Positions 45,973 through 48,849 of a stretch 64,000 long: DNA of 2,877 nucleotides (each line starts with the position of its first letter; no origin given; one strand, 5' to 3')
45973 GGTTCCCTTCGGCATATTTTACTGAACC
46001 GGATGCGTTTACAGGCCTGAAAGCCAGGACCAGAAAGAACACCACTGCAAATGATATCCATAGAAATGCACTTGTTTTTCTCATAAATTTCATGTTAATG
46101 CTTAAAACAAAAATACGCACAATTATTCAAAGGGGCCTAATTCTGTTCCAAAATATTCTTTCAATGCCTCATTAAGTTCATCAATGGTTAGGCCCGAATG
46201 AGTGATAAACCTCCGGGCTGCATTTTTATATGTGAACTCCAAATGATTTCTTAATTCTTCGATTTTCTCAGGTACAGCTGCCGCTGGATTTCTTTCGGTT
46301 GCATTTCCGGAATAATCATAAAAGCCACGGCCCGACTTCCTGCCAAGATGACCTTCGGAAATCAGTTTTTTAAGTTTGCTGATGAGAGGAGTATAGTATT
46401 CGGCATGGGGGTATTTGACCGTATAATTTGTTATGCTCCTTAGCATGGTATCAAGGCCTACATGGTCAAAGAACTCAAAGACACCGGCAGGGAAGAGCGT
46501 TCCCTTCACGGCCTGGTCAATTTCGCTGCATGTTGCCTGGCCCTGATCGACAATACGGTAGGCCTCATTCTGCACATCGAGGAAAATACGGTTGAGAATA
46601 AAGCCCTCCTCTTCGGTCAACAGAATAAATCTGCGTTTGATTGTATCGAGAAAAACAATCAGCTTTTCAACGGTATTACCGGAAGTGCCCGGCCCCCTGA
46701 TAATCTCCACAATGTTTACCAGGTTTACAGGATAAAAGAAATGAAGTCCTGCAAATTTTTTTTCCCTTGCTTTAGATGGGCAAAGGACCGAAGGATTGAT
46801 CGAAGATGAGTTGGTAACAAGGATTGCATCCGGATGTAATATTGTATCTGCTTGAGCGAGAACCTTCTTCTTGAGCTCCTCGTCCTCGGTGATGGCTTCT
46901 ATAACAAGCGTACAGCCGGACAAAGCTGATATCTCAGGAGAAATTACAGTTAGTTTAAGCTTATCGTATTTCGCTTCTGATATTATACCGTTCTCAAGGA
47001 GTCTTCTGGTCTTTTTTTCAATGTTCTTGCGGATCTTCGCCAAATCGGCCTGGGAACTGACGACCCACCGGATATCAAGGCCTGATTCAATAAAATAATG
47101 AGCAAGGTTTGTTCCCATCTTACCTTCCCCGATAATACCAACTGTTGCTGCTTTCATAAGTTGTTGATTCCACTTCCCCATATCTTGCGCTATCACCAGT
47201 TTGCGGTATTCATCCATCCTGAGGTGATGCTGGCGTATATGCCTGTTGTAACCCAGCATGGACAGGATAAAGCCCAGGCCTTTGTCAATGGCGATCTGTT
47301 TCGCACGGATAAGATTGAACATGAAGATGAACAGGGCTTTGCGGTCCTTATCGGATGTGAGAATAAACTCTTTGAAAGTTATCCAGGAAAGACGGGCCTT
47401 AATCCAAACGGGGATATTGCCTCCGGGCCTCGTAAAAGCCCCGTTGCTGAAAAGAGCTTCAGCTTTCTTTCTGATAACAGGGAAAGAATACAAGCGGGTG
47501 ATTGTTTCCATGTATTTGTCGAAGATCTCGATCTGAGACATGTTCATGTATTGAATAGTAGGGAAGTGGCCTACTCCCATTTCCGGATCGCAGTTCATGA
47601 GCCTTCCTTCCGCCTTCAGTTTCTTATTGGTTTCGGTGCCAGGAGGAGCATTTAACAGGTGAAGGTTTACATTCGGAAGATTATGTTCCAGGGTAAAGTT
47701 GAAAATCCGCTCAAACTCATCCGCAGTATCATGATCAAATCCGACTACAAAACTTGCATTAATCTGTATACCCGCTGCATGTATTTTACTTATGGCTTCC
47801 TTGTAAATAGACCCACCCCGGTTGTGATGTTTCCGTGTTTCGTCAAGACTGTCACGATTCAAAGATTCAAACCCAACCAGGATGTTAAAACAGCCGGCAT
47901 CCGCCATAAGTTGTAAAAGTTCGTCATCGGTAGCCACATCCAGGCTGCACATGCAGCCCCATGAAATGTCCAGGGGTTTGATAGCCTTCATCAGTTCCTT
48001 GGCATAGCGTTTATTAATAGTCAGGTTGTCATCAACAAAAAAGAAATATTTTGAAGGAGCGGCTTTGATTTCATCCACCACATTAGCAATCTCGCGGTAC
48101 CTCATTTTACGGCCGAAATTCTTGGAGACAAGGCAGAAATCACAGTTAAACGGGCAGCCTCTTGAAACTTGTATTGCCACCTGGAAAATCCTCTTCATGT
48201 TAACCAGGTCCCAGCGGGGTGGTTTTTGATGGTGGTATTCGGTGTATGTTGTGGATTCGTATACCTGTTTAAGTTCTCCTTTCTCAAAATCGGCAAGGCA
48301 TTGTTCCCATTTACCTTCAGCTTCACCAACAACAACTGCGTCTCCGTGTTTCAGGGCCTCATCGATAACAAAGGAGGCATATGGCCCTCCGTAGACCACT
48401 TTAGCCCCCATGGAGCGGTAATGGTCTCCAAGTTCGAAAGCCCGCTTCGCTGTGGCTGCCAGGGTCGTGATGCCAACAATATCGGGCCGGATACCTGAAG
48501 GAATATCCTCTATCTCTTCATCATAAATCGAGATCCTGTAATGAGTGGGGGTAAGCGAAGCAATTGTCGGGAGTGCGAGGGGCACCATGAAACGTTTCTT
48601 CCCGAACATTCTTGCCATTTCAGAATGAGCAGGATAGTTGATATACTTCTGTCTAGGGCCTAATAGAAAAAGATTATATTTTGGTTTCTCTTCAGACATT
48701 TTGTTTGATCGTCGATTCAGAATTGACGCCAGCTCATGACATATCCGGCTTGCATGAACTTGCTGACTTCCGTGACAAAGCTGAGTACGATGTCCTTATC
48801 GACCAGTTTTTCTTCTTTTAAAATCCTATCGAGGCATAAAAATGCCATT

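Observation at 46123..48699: Single polypeptide fusing a B12-type radical SAM domain to a 3-hydroxyacyl-CoA dehydrogenase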

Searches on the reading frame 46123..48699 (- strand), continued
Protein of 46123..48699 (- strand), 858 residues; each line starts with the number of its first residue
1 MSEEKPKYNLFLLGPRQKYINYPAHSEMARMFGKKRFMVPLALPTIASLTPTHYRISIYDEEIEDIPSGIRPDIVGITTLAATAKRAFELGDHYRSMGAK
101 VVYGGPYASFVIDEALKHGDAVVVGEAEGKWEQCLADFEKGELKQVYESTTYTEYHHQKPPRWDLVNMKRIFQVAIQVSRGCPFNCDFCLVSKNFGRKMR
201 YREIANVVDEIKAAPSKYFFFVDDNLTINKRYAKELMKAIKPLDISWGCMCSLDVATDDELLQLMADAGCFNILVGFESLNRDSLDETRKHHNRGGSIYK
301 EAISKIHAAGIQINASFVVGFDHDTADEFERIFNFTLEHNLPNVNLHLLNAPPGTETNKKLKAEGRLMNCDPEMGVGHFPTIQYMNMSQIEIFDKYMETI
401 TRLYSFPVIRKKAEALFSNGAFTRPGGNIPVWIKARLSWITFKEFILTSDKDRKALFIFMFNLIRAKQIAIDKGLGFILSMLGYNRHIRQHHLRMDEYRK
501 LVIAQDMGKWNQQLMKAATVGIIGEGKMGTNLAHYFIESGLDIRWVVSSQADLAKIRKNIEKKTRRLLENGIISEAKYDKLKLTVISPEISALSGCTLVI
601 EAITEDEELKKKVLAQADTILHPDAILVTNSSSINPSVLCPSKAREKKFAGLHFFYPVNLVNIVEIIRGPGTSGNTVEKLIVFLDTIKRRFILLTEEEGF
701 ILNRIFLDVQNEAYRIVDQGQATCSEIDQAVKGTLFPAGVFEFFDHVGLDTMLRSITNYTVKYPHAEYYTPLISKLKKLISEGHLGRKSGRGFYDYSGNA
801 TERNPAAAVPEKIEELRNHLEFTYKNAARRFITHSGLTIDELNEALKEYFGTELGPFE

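Call 79: search_protein_families(library=pfam, proteins=[L058:12270-13412:-, L058:13499-14287:-, L058:11184-12260:-, L058:10064-10891:-, L058:5084-5986:-, L058:2990-5023:-, L058:1578-2972:+], max_evalue=0.001)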
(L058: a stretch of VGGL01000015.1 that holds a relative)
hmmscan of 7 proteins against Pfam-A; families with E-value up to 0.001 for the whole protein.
L058:12270-13412:- (380 aa): 5 families
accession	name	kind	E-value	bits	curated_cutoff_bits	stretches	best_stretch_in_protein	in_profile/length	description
PF00441.29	Acyl-CoA_dh_1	-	4e-51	173.6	22.4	1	231-377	3-149/150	Acyl-CoA dehydrogenase, C-terminal domain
PF02771.21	Acyl-CoA_dh_N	-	2.6e-37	128.1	22.9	1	6-118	1-113/113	Acyl-CoA dehydrogenase, N-terminal domain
PF02770.24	Acyl-CoA_dh_M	-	7.2e-25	87.4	33.3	1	122-217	1-97/97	Acyl-CoA dehydrogenase, middle domain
PF08028.16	Acyl-CoA_dh_2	-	3.8e-21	76.2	22.7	1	244-366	1-133/134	Acyl-CoA dehydrogenase, C-terminal domain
PF22924.1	ACOX_C_alpha1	-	0.00011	22.5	27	1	280-373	67-164/169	Acyl-CoA oxidase, C-alpha1 domain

L058:13499-14287:- (262 aa): 3 families
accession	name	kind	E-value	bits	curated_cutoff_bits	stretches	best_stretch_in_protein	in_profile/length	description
PF00561.26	Abhydrolase_1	-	1.5e-14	54.7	25.8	1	30-185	2-153/245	alpha/beta hydrolase fold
PF12697.13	Abhydrolase_6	-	3.1e-13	51.3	26.3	1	31-250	1-215/217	Alpha/beta hydrolase family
PF12146.15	Hydrolase_4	-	1.5e-09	38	27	1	59-143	34-117/239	Serine aminopeptidase, S33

L058:11184-12260:- (358 aa): 1 family
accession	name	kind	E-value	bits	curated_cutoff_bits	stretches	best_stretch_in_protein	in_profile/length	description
PF00871.23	Acetate_kinase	-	1.3e-19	70.6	22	1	152-330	173-352/392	Acetokinase family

L058:10064-10891:- (275 aa): 3 families
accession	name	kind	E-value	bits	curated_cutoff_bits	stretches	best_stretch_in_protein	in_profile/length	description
PF01061.29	ABC2_membrane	-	1.5e-19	70.8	26.9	1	82-242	51-211/211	ABC-2 type transporter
PF12698.13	ABC2_membrane_3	-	4.9e-19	69.1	31.6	1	78-269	158-346/347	ABC-2 family transporter protein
PF12679.13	ABC2_membrane_2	-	9.3e-05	22.2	27.2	1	76-271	72-277/283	ABC-2 family transporter protein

L058:5084-5986:- (300 aa): 1 family
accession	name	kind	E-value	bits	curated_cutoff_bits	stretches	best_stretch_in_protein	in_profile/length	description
PF08713.17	DNA_alkylation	-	5.5e-29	101.8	21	1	75-286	6-213/213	DNA alkylation repair enzyme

L058:2990-5023:- (677 aa): 5 families
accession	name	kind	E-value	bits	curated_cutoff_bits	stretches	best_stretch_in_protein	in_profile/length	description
PF15902.12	Sortilin-Vps10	-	1.5e-24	87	33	2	135-235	3-116/446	Sortilin, neurotensin receptor 3,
PF19755.4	DUF6242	-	2.9e-12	47.4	29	0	248-307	157-217/217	Domain of unknown function (DUF6242)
PF18962.6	Por_Secre_tail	-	3.7e-09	37.2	27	1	607-674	1-73/75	Secretion system C-terminal sorting domain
PF02012.26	BNR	-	2.5e-07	30.1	27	0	545-555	1-11/12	BNR/Asp-box repeat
PF15899.11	BNR_6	-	1e-06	28.7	27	0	461-471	1-11/14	BNR-Asp box repeat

L058:1578-2972:+ (464 aa): 2 families
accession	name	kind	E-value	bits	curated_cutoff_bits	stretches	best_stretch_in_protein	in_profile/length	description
PF18962.6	Por_Secre_tail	-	9.8e-18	64.7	27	1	387-461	1-74/75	Secretion system C-terminal sorting domain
PF09113.15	N-glycanase_C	-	1.4e-17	64.3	25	1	21-111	22-118/140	Peptide-N-glycosidase F, C terminal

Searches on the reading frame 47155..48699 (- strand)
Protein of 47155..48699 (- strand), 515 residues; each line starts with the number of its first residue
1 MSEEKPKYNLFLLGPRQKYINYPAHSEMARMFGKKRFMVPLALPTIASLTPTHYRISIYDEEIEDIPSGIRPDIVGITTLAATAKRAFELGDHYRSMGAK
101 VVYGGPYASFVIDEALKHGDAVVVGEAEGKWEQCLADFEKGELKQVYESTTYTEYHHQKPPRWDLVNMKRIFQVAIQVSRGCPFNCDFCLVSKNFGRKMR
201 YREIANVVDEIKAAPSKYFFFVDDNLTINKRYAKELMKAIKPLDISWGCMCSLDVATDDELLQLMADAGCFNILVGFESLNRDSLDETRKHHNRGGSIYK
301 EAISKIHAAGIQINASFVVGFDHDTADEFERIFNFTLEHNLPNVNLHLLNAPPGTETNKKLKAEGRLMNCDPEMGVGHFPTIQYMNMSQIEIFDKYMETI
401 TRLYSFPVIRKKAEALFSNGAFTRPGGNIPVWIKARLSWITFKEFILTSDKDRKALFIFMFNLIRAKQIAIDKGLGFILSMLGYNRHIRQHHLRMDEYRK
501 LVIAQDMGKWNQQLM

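Call 67: predict_structure(alignment_id=A3)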
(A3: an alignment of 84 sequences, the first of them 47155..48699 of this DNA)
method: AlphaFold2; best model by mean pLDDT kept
length: 515 residues; sequences in the alignment: 84
mean_pLDDT: 90.4   pTM: 0.88
mean pLDDT of the five models: 90.4, 87.1, 86.8, 86.1, 85.2
residues with pLDDT >= 90: 365; 70-90: 127; 50-70: 18; < 50: 5
segments of 3 or more residues with pLDDT < 50: none
pLDDT, mean of each block of 10 residues (from residue 1): 79 92 76 84 93 96 91 96 94 98 95 97 95 98 95 89 92 89 84 89 96 91 79 96 92 91 95 86 69 58 93 92 94 95 92 91 90 82 94 96 97 92 81 93 97 98 94 92 93 92 92 86
secondary structure, 60 per line:
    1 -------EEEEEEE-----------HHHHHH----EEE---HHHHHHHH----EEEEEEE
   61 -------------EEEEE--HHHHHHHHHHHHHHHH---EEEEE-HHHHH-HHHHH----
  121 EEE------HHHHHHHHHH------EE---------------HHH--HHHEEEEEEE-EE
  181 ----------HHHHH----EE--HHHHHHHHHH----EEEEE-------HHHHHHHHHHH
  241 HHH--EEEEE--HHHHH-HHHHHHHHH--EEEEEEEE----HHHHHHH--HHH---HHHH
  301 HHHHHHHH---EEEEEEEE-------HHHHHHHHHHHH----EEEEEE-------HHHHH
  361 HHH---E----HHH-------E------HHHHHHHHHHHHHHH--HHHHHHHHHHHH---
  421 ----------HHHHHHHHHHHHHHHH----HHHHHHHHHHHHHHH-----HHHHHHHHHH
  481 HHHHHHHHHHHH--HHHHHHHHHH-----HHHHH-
elements in order: E8-14 H26-31 E36-38 H42-49 E54-60 E74-78 H81-96 E100-104 H106-110 H112-116 E121-123 H130-139 E171-177 H191-195 H204-213 E218-222 H230-243 E246-250 H253-257 H259-267 E270-277 H282-288 H297-308 E312-319 H327-338 E343-348 H356-363 H389-403 H406-417 H431-446 H451-465 H471-492 H495-504 H510-514

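Call 69: fold_search(model_id=the predicted structure, library=pdb)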
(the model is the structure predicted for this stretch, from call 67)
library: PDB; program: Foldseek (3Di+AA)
matches with E <= 10: 1553; with E <= 0.001: 76
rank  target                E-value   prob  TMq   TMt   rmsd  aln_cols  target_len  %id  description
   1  6fd2_B                8.0e-20  1.00  0.64  0.72   5.1       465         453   20  Radical SAM 1,2-diol dehydratase AprD4 in complex with its substrate paromamine (released 2018-01-17)
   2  6fd2_A                3.7e-19  1.00  0.67  0.75   4.7       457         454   20  Radical SAM 1,2-diol dehydratase AprD4 in complex with its substrate paromamine (released 2018-01-17)
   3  9ccb                  1.6e-16  1.00  0.55  0.67   9.7       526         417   16  X-ray crystal structure of methyl-coenzyme M reductase glutamine methylase (MgmA) from Methanothermobacter marburgensis  (released 2025-01-01)
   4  9n1d                  1.2e-15  1.00  0.58  0.49  10.7       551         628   14  Crystal structure of CysS from Corallococcus sp. CA054B with 5'-deoxyadenosine and methionine bound (released 2026-01-28)
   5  9n1b                  3.0e-15  1.00  0.58  0.49  11.6       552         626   14  Crystal structure of CysS from Corallococcus sp. CA054B with 5'-deoxyadenosine, methionine, and pantetheinylated 3-metho (released 2026-01-28)
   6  7kdy_A                3.9e-15  1.00  0.56  0.45  13.4       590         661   16  Crystal structure of Streptomyces tokunonesis TokK with hydroxycobalamin, 5'-deoxyadenosine, methionine, and (2R)-pant (released 2022-01-12)
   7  9n1c                  4.4e-15  1.00  0.57  0.49  11.8       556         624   13  Crystal structure of CysS from Corallococcus sp. CA054B with 5'-deoxyadenosine, methionine, and pantetheinylated 3-ethox (released 2026-01-28)
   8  5ul4                  1.2e-14  1.00  0.57  0.42  14.3       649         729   14  Structure of Cobalamin-dependent S-adenosylmethionine radical enzyme OxsB with aqua-cobalamin and S-adenosylmethionine b (released 2017-04-19)
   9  7kdx_B                1.6e-14  1.00  0.56  0.45  11.6       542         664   16  Crystal structure of Streptomyces tokunonesis TokK with hydroxycobalamin, 5'-deoxyadenosine, and methionine (released 2022-01-12)
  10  7kdx_A                1.6e-14  1.00  0.55  0.44  11.8       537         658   17  Crystal structure of Streptomyces tokunonesis TokK with hydroxycobalamin, 5'-deoxyadenosine, and methionine (released 2022-01-12)
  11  7kdy_B                2.2e-14  1.00  0.54  0.43  13.3       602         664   15  Crystal structure of Streptomyces tokunonesis TokK with hydroxycobalamin, 5'-deoxyadenosine, methionine, and (2R)-pant (released 2022-01-12)
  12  7mjw_A                5.8e-14  1.00  0.53  0.62   5.5       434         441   16  Methylated MiaB in the complex with 5'-deoxyadenosine, methionine and RNA (released 2021-09-15)
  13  6wte_A                5.8e-14  1.00  0.57  0.52  10.4       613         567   14  Structure of radical S-adenosylmethionine methyltransferase, TsrM, from Kitasatospora setae with cobalamin and [4Fe-4S (released 2020-12-23)
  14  7mjx_A                7.3e-14  1.00  0.52  0.60   5.9       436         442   17  MiaB in the complex with 5'-deoxyadenosine, methionine and RNA (released 2021-09-15)
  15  7mjz                  9.1e-14  1.00  0.54  0.62   5.7       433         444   18  The structure of MiaB with pentasulfide bridge (released 2021-09-15)
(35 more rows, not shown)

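Call 87: search_protein_families(library=ncbifam, proteins=[window:47155-48699:-], max_evalue=0.001)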
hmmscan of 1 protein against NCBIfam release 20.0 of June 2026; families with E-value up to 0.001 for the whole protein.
window:47155-48699:- (515 aa): 26 families (the best 25 are shown)
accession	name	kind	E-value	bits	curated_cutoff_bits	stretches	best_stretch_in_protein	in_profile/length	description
TIGR03471.1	HpnJ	equivalog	3.7e-31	108.5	577.6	1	174-405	198-434/472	hopanoid biosynthesis associated radical SAM protein HpnJ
TIGR02026.1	BchE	equivalog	1.1e-26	93.7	481.35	1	158-362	172-388/497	magnesium-protoporphyrin IX monomethyl ester anaerobic oxidative cyclase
TIGR04479.1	bcpD_PhpK_rSAM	subfamily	1.3e-24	86.5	600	1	162-335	229-405/504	PhpK family radical SAM P-methyltransferase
TIGR04013.1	B12_SAM_MJ_1487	hypoth_equivalog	5.6e-23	81.4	251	1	59-359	31-355/382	TIGR04013 family B12-binding domain/radical SAM domain-containing protein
NF050148.1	rSAM_ApyD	equivalog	2e-22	79.4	750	1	175-363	201-395/645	RiPP biosynthesis radical SAM protein ApyD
NF038361.1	rSAM_Sden_1168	equivalog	5.3e-22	78.1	575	1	155-360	266-472/560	Sden_1168 family B12-binding radical SAM P-methyltransferase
TIGR04014.1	B12_SAM_MJ_0865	equivalog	2.4e-17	62.8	360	2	89-213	59-200/434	methyl-coenzyme M reductase glutamine C-methyltransferase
TIGR04367.1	HpnR_B12_rSAM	equivalog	1.1e-16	60.5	650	1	70-359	59-371/490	hopanoid C-3 methylase HpnR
TIGR04295.1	B12_rSAM_oligo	hypoth_equivalog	2.8e-16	59.2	400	1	155-290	184-314/422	TIGR04295 family B12-binding domain-containing radical SAM protein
TIGR04072.2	rSAM_ladder_B12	equivalog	3.7e-16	58.8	360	1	95-293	94-305/443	lipid biosynthesis B12-binding/radical SAM protein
NF033070.1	rSAM_AprD4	equivalog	8.7e-15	54.5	500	1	174-360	197-389/456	AprD4 family radical SAM diol-dehydratase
NF045585.1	rSAM_slr0320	equivalog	5.2e-11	41.7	775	1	151-313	213-381/511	photosystem II high light acclimation radical SAM protein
TIGR04385.1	B12_rSAM_cofa1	equivalog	6.9e-11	42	450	1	161-323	184-348/438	B12 lower ligand biosynthesis radical SAM protein BzaD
TIGR00089.1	TIGR00089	subfamily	3.7e-09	35.9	251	1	103-358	73-337/429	MiaB/RimO family radical SAM methylthiotransferase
TIGR01125.1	TIGR01125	equivalog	1.5e-07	30.9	356.95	1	121-351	89-328/432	30S ribosomal protein S12 methylthiotransferase RimO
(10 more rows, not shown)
